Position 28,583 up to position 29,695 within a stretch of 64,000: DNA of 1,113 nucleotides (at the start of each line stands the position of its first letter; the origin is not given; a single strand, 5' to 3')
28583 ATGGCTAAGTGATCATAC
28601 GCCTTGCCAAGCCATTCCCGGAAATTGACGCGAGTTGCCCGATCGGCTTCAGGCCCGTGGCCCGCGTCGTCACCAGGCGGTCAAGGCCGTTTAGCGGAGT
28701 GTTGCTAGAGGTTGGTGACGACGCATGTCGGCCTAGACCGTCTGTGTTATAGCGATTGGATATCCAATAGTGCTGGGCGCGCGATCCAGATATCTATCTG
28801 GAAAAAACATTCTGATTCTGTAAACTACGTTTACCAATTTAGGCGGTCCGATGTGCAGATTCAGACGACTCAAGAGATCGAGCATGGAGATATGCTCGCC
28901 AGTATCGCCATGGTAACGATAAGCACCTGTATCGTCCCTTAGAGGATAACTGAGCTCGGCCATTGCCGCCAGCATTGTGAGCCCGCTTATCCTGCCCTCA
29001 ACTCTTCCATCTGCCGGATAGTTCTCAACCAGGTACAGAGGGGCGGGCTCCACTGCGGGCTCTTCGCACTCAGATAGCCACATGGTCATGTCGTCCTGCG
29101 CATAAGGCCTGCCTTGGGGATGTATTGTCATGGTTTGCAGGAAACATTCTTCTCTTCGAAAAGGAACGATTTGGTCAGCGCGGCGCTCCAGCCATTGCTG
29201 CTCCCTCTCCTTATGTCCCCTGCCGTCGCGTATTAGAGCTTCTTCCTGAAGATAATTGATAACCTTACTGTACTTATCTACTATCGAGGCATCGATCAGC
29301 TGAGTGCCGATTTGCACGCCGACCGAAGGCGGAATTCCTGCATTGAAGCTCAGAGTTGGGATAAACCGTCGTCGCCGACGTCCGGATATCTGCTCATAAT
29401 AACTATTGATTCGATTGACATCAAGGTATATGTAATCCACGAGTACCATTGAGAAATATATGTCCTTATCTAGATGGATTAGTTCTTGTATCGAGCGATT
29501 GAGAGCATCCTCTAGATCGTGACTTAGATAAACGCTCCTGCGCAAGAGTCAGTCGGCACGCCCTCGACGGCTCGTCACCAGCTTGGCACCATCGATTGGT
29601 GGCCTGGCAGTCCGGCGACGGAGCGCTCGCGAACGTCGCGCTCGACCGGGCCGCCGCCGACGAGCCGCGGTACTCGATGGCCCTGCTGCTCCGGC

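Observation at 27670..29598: Low-GC two-gene cassette inserted cleanly into a DUF4192 gene with no mobility gene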

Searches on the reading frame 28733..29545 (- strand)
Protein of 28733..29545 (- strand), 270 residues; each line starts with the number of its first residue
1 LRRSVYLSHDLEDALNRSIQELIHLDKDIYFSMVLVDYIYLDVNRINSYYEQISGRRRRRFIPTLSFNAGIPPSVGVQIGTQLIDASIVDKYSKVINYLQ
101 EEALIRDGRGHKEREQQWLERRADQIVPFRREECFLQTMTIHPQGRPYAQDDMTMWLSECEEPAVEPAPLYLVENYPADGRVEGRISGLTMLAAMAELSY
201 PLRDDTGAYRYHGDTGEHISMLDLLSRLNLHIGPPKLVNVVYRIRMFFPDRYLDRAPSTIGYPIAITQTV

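Call 5: search_protein_families(library=pfam, proteins=[window:28733-29545:-], max_evalue=1)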
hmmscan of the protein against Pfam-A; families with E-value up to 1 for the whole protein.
window:28733-29545:- (270 aa): 1 family
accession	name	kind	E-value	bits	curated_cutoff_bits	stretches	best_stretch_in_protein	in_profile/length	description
PF19952.5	DUF6414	-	0.23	11.6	25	1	35-55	1-21/283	Domain of unknown function (DUF6414)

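Call 11: search_protein_families(library=padloc, proteins=[window:28733-29545:-], max_evalue=1)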
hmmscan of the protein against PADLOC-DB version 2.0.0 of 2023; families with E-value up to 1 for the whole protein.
window:28733-29545:- (270 aa): 0 families

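Call 12: search_protein_families(library=ncbifam, proteins=[window:28733-29545:-], max_evalue=1)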
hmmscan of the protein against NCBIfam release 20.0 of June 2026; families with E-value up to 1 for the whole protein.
window:28733-29545:- (270 aa): 1 family
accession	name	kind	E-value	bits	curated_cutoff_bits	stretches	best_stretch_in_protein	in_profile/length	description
NF009688.0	PRK13209.1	subfamily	0.13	11.2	317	1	46-100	121-175/286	L-ribulose-5-phosphate 3-epimerase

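Call 13: search_protein_families(library=phrogs, proteins=[window:28733-29545:-], max_evalue=1)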
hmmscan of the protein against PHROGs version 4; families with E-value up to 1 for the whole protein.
window:28733-29545:- (270 aa): 1 family
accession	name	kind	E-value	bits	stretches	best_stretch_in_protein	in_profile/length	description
phrog_9699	-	unknown function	0.048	13.9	1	35-55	11-31/270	-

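Call 14: find_homologous_proteins(query=window:28733-29545:-, max_evalue=0.01)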
Query window:28733-29545:- (270 aa): 1 proteins with E <= 0.01 among 437 candidates.
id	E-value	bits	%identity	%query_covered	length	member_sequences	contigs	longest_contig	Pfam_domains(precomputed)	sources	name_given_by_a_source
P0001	2.5e-157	540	100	88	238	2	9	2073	-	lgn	-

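Call 16: find_encoding_contigs(protein=P0001, flank=10000, max_places=10)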
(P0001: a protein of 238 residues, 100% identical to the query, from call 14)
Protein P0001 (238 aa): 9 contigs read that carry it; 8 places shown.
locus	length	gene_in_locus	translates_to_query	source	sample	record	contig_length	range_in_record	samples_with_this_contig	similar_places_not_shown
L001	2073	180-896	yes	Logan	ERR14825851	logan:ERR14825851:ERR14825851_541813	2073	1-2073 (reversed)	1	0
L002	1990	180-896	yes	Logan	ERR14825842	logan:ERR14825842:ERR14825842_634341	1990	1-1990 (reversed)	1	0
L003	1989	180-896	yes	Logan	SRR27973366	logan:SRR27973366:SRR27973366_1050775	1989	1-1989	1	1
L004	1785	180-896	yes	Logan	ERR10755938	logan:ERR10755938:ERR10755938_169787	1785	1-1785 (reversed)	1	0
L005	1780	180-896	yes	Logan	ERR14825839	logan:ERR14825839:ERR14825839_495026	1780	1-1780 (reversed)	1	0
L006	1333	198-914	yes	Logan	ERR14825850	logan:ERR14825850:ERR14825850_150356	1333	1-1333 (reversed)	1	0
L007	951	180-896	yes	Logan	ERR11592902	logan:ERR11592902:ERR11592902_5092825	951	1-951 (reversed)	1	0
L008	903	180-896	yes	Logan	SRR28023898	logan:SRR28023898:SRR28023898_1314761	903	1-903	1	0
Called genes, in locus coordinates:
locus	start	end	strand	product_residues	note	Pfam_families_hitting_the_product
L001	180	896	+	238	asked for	-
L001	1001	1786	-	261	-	-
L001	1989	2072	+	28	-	?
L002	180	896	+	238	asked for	-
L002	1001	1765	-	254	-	-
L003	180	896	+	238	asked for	-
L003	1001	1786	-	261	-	-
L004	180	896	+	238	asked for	-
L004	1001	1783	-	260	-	?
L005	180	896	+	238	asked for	-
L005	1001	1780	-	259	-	?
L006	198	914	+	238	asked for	-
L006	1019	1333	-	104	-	?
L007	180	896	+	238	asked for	-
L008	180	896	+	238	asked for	-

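Call 33: predict_structure(protein=window:28733-29545:-)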
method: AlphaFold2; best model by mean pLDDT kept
length: 270 residues; sequences in the alignment: 1
mean_pLDDT: 31.1   pTM: 0.16
mean pLDDT of the five models: 31.1, 27.6, 27.2, 26.8, 26.3
residues with pLDDT >= 90: 0; 70-90: 0; 50-70: 1; < 50: 269
segments of 3 or more residues with pLDDT < 50: 1-109, 111-270
pLDDT, mean of each block of 10 residues (from residue 1): 27 36 33 27 32 33 27 26 27 34 39 43 31 27 31 27 26 27 29 31 33 37 37 30 29 33 28
secondary structure, 60 per line:
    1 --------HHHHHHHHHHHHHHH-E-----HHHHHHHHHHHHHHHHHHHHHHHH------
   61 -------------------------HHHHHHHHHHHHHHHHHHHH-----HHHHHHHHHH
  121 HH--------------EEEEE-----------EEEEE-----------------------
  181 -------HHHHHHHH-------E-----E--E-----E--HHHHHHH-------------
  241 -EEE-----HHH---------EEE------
elements in order: H9-23 H31-54 H86-105 H111-122 E137-141 E153-157 H188-195 H221-227 E242-244 E262-264

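Call 38: search_protein_representatives(protein=window:28733-29545:-)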
Query: 270 residues. Proteins with E-value up to 0.001 (for the whole library): 52; up to 1e-10: 7; up to 1e-30: 1. The best 52 are listed.
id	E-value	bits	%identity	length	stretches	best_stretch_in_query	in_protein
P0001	8.0e-158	540.4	100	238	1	33-270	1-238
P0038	3.8e-20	89.1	40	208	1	35-200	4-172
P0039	2.2e-14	70.2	29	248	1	36-266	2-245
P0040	8.1e-13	65.1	32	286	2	37-233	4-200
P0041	2.9e-11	60.0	31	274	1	32-267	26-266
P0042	3.5e-11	59.7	32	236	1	35-267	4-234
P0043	3.9e-11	59.6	34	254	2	37-195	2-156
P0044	1.3e-10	57.8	30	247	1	35-267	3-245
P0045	2.4e-10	57.0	29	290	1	33-267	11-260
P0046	2.5e-10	56.9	27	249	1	35-267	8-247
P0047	2.6e-10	56.9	31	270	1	33-266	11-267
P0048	9.1e-10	55.1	30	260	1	33-267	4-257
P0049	8.1e-09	52.0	32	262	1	32-268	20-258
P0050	3.0e-08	50.1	32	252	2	33-207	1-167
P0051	4.6e-08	49.5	27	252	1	33-268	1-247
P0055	4.4e-07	46.3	29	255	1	35-268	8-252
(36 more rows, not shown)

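Call 40: search_protein_families(library=pfam, alignment_id=A1, max_evalue=0.01)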
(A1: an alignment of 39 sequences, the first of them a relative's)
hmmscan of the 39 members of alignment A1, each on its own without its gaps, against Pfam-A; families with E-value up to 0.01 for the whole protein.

A. member 1, P0001 (238 aa): 0 families

B. families by the number of members that match (of 39 scanned): 0 families

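Call 41: search_protein_families(library=padloc, alignment_id=A1, max_evalue=0.01)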
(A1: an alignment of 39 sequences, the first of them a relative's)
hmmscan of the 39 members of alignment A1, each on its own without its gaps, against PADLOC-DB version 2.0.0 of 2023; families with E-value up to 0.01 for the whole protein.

A. member 1, P0001 (238 aa): 0 families

B. families by the number of members that match (of 39 scanned): 0 families

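Call 42: search_solved_structures(query=A1, max_evalue=1)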
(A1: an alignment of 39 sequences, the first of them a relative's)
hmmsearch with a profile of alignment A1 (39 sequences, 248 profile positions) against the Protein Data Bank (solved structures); distinct sequences matched with E-value up to 1: 1.
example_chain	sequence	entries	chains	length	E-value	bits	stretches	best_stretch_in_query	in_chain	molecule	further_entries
1tu3_F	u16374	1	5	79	0.069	16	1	179-229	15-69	Rab GTPase binding effector protein 1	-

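Call 43: find_homologous_proteins(query=A1, max_evalue=0.001)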
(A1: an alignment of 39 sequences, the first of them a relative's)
Query A1 (39 sequences) (238 aa, profile of the alignment): 16 proteins with E <= 0.001 among 3700 candidates.
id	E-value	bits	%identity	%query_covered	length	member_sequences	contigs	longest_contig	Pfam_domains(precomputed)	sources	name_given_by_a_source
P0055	1.3e-79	285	25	99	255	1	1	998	-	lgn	-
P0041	3.3e-77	278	29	98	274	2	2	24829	-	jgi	jgi:hypothetical protein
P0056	8.2e-69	250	25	98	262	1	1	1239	-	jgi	jgi:hypothetical protein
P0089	6.5e-68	247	23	98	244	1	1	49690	-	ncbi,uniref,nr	ncbi:hypothetical protein FE810_15610 [Thalassotalea litorea]|uniref:Uncharacterized protein n=1 Tax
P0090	1.0e-67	246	22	89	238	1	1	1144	-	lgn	-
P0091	1.1e-59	220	24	98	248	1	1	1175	-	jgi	jgi:hypothetical protein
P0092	2.0e-58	216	24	99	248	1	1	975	-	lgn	-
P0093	1.2e-54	204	23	97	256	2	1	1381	-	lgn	-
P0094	2.4e-54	203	23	97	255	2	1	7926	-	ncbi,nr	ncbi:MAG TPA: hypothetical protein VE732_04225 [Nitrososphaera sp.]|nr:hypothetical protein [Nitroso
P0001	2.6e-53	199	100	100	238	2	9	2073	-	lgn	-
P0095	1.5e-52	197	23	99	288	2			-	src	-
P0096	1.6e-51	193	23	99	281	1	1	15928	-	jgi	jgi:hypothetical protein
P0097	3.5e-49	186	24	97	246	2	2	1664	-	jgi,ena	-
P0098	3.3e-47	179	21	99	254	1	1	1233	-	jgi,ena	-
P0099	8.4e-47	178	23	98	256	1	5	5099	-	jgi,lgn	jgi:hypothetical protein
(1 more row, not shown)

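Call 44: find_encoding_contigs(protein=P0089, flank=8000, max_places=2)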
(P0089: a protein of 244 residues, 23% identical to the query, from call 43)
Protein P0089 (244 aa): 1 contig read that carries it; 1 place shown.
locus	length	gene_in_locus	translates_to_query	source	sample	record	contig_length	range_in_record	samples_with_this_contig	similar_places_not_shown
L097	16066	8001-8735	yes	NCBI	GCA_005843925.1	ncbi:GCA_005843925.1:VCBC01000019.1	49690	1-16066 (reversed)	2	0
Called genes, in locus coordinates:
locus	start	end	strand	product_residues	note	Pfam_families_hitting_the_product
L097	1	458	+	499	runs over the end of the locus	PF00370:FGGY_N, PF02782:FGGY_C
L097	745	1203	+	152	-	PF03733:YccF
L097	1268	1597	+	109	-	-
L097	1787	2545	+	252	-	PF01784:DUF34_NIF3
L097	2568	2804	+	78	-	-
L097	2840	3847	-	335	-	PF13495:Phage_int_SAM_4, PF00589:Phage_integrase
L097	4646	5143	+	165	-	-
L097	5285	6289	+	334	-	-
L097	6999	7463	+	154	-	-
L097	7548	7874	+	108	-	-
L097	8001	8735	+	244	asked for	-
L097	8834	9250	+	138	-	-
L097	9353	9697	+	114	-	-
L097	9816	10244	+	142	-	PF12158:DUF3592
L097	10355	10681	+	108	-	-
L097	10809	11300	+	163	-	-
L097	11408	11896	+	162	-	-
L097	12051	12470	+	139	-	-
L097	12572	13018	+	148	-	PF01618:MotA_ExbB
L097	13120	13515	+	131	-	-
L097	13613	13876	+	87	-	-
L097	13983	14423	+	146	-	-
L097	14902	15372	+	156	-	-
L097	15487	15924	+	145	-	-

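Call 45: find_encoding_contigs(protein=P0041, flank=8000, max_places=2)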
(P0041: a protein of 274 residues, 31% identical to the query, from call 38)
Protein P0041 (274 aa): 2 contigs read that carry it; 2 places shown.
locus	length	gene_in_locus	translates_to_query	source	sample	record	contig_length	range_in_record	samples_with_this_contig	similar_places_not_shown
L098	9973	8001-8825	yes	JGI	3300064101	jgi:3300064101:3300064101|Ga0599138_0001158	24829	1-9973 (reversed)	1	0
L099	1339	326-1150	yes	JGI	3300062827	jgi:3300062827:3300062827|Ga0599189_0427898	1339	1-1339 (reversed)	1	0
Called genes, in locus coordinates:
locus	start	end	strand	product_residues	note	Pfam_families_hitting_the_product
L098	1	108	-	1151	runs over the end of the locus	PF13620:CarboxypepD_reg, PF13715:CarbopepD_reg_2 (weak), PF25183:OMP_b-brl_4, PF00593:TonB_dep_Rec_b-barrel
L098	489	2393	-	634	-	-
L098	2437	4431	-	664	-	PF03629:SASA (weak)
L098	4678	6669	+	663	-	PF13229:Beta_helix (faint)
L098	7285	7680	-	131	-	-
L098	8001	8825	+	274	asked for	-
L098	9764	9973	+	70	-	?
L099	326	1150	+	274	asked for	-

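Call 46: find_encoding_contigs(protein=P0096, flank=8000, max_places=2)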
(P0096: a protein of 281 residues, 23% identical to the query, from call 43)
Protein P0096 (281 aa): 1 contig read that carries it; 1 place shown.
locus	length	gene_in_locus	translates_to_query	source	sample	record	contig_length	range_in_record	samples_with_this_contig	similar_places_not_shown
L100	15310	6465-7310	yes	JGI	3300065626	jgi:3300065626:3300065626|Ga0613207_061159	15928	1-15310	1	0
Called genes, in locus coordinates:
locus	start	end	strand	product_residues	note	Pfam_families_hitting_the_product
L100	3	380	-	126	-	?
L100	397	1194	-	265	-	PF00149:Metallophos, PF12850:Metallophos_2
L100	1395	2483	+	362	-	PF14659:Phage_int_SAM_3, PF00589:Phage_integrase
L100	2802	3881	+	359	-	-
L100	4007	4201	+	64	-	PF13411:MerR_1, PF00376:MerR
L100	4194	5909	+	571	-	PF09250:Prim-Pol, PF08708:PriCT_1, PF12802:MarR_2 (faint)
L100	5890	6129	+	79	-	-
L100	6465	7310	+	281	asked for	-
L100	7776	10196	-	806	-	-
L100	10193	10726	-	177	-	PF13358:DDE_3 (weak)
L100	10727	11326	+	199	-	PF01844:HNH (weak)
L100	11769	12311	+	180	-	PF09851:SHOCT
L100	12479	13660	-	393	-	-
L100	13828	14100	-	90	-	-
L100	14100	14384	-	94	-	-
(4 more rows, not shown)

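Call 47: find_encoding_contigs(protein=P0094, flank=8000, max_places=2)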
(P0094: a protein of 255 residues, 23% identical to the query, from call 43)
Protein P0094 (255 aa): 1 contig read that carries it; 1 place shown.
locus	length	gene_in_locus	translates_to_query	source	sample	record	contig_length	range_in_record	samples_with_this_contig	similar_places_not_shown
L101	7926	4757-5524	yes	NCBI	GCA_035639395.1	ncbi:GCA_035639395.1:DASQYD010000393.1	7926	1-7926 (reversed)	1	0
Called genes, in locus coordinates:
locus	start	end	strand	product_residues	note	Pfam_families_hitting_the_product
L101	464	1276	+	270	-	-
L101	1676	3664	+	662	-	PF25692:Phage_depo_C (weak)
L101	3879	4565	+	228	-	PF01582:TIR, PF13676:TIR_2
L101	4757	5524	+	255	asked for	-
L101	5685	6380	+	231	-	-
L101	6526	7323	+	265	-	PF01113:DapB_N, PF05173:DapB_C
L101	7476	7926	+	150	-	?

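Call 53: predict_structure(alignment_id=A1)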
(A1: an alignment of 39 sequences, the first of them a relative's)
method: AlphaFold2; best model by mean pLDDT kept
length: 238 residues; sequences in the alignment: 39
mean_pLDDT: 80.2   pTM: 0.78
mean pLDDT of the five models: 80.2, 80.1, 79.0, 76.8, 75.9
residues with pLDDT >= 90: 93; 70-90: 87; 50-70: 51; < 50: 7
segments of 3 or more residues with pLDDT < 50: 147-150, 180-182
pLDDT, mean of each block of 10 residues (from residue 1): 91 94 75 78 78 91 97 85 60 84 93 72 85 74 62 67 69 63 66 87 96 84 85 94
secondary structure, 60 per line:
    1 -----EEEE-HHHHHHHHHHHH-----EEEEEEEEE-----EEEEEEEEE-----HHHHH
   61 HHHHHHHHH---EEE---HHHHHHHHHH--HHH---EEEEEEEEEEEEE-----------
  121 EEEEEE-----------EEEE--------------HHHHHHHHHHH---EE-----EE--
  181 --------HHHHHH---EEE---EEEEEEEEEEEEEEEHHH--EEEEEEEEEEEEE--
elements in order: E6-9 H11-22 E28-36 E42-50 H56-69 E73-75 H79-88 E97-109 E121-126 E138-141 H156-166 H189-194 E198-200 E204-218 E224-236

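Call 56: fold_search(model_id=the predicted structure, library=pdb)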
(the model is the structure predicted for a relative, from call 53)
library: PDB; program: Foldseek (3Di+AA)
matches with E <= 10: 168; with E <= 0.001: 0
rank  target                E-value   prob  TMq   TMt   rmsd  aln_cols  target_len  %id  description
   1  7lbm_k                1.3e-01  0.21  0.19  0.23  13.2       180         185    8  Structure of the human Mediator-bound transcription pre-initiation complex (released 2021-03-24)
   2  7emf_R                4.2e-01  0.14  0.19  0.22  13.1       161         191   10  Human Mediator (deletion of MED1-IDR) in a Tail-extended conformation (released 2021-05-05)
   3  1pu1_MODEL_1_A        4.5e-01  0.18  0.08  0.16  15.2        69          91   19  Solution structure of the Hypothetical protein mth677 from Methanothermobacter Thermautotrophicus (released 2004-06-08)
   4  5uyr_B                6.3e-01  0.07  0.15  0.07  19.4       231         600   12  Crystal structure of the dark-adapted full-length bacteriophytochrome XccBphP mutant D199A from Xanthomonas campestris (released 2018-02-28)
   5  6ndp_A                7.0e-01  0.07  0.16  0.09  17.1       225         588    8  Crystal structure of the dark-adapted full-length bacteriophytochrome XccBphP mutant L193Q from Xanthomonas campestris (released 2019-12-18)
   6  9lpk_D                1.2e+00  0.13  0.14  0.21  13.7        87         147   13  Structure of human PADI6-UHRF1-UBE2D3 complex (released 2026-01-28)
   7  6ptj_5                1.5e+00  0.05  0.17  0.16  16.9       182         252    8  Structure of Ctf4 trimer in complex with one CMG helicase (released 2019-11-20)
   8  3kf8_A                1.6e+00  0.15  0.22  0.25  14.3       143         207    8  Crystal structure of C. tropicalis Stn1-ten1 complex (released 2009-12-22)
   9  7r4w                  1.7e+00  0.09  0.19  0.37   9.9       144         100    8  Single stranded DNA binding protein SSB M5 from Fervidobacterium gondwanense (released 2023-08-23)
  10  4dam_K                1.7e+00  0.06  0.16  0.29  11.4       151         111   10  Crystal structure of small single-stranded DNA-binding protein from Streptomyces coelicolor (released 2013-01-16)
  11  6od8_A                1.8e+00  0.12  0.23  0.12   9.8       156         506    8  Crystal structure of a putative aspartyl-tRNA synthetase from Leishmania major Friedlin (released 2019-04-17)
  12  9k2t_A                1.8e+00  0.02  0.08  0.07  17.1       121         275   12  Crystal structure of HLA-C*1202 in complex with IY10 peptide (released 2025-09-17)
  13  4ywl_A                1.9e+00  0.09  0.23  0.21  11.9       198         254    8  Pyrococcus furiosus MCM N-terminal domain F179A point mutant pentameric ring (released 2015-09-23)
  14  4dam_A                1.9e+00  0.05  0.16  0.29  11.4       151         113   10  Crystal structure of small single-stranded DNA-binding protein from Streptomyces coelicolor (released 2013-01-16)
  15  1jva_A                2.0e+00  0.01  0.10  0.07  18.0       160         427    8  CRYSTAL STRUCTURE OF THE VMA1-DERIVED ENDONUCLEASE BEARING THE N AND C EXTEIN PROPEPTIDES (released 2002-08-29)
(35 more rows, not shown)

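Call 60: fold_search(model_id=the predicted structure, library=viral)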
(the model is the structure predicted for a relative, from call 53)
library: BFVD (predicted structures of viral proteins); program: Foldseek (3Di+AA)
matches with E <= 10: 339; with E <= 0.001: 0
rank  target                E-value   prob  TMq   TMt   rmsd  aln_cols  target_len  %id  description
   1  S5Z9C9                1.3e-01  0.23  0.20  0.20  15.2       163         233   14  Uncharacterized protein [Mycobacterium phage Papyrus]
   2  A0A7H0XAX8            4.2e-01  0.12  0.19  0.17  13.7       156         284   14  (no name in the UniProt tables at hand)
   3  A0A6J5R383            5.2e-01  0.13  0.18  0.20  16.1       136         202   11  Uncharacterized protein [uncultured Caudovirales phage]
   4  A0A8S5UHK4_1          5.5e-01  0.77  0.10  0.03   8.3        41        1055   22  Trimeric coiled-coil viral fiber [Siphoviridae sp. ctZd434]
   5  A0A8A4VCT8            5.5e-01  0.11  0.18  0.22  15.6       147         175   10  (no name in the UniProt tables at hand)
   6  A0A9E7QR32            6.2e-01  0.13  0.19  0.21  16.2       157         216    8  Uncharacterized protein [Gordonia phage OtterstedtS21]
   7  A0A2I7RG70            6.5e-01  0.11  0.18  0.23  14.4       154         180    6  (no name in the UniProt tables at hand)
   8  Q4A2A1                6.9e-01  0.11  0.21  0.13  17.4       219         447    8  Uncharacterized protein [Emiliania huxleyi virus 86 (isolate United Kingdom/English Channel/1999)]
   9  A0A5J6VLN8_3          6.9e-01  0.05  0.12  0.03  20.3       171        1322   12  WD domain protein [Megaviridae environmental sample]
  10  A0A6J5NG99            7.7e-01  0.08  0.15  0.17  15.6       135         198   11  Uncharacterized protein [uncultured Caudovirales phage]
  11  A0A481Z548            8.2e-01  0.10  0.20  0.06  20.1       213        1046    8  DNA-directed DNA polymerase [Pithovirus LCPAC104]
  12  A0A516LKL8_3          8.2e-01  0.03  0.12  0.04  21.3       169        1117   14  (no name in the UniProt tables at hand)
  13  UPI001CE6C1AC         8.6e-01  0.07  0.16  0.13  15.4       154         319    9  (no name look-up for this kind of identifier)
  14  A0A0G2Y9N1            8.6e-01  0.06  0.14  0.12  17.3       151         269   10  Proliferating cell nuclear antigen [Acanthamoeba polyphaga mimivirus Kroon]
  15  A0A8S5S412            9.1e-01  0.11  0.20  0.17  15.7       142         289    6  Single stranded DNA binding protein [Siphoviridae sp. ctJ7x27]
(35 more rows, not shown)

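Call 61: search_protein_families(library=pfam, alignment_id=A1, max_evalue=1)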
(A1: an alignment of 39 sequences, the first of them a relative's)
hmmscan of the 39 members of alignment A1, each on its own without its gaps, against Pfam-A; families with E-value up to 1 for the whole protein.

A. member 1, P0001 (238 aa): 1 family
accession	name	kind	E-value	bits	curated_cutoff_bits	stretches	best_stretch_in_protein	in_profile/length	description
PF19952.5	DUF6414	-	0.19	11.9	25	1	3-23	1-21/283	Domain of unknown function (DUF6414)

B. families by the number of members that match (of 39 scanned): 12 families
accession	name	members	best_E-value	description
PF22880.2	DUF7019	9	0.011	Family of unknown function (DUF7019)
PF19952.5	DUF6414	3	0.18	Domain of unknown function (DUF6414)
PF04075.20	F420H2_quin_red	2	0.1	F420H(2)-dependent quinone reductase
PF08224.16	DUF1719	1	0.021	Domain of unknown function (DUF1719)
PF07228.17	SpoIIE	1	0.04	Stage II sporulation protein E (SpoIIE)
PF09359.15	VTC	1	0.081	VTC domain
PF19351.4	DUF5929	1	0.09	Domain of unknown function (DUF5929)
PF18640.6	LepB_N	1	0.11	LepB N-terminal domain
PF09153.16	MGMT_N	1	0.12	Methylated DNA-protein cysteine methyltransferase, N-terminal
PF02985.28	HEAT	1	0.12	HEAT repeat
PF12122.13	Rhomboid_N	1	0.15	Cytoplasmic N-terminal domain of rhomboid serine protease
PF13513.12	HEAT_EZ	1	0.15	HEAT-like repeat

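Call 62: search_protein_families(library=phrogs, alignment_id=A1, max_evalue=1)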
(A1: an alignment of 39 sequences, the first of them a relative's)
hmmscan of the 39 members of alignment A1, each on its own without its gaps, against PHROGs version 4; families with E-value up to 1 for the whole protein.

A. member 1, P0001 (238 aa): 1 family
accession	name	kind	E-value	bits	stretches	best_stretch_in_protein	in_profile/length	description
phrog_9699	-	unknown function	0.049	13.9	1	3-23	11-31/270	-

B. families by the number of members that match (of 39 scanned): 16 families
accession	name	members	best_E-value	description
phrog_9699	-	15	0.0048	-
phrog_27806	-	1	0.03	DNA methyltransferase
phrog_38416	-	1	0.049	-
phrog_1106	-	1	0.055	unknown function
phrog_5331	-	1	0.068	-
phrog_16883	-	1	0.075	-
phrog_37077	-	1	0.11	-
phrog_7657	-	1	0.14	-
phrog_5590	-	1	0.17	-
phrog_23411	-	1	0.17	-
phrog_19377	-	1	0.23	-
phrog_12217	-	1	0.33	-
phrog_24460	-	1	0.35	-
phrog_7378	-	1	0.39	baseplate protein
phrog_19113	-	1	0.4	major tail protein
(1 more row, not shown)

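Call 82: search_protein_families(library=padloc, alignment_id=A1, max_evalue=1)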
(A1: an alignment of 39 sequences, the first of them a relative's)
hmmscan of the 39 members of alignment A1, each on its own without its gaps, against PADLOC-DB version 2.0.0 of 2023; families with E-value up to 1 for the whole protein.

A. member 1, P0001 (238 aa): 0 families

B. families by the number of members that match (of 39 scanned): 0 families
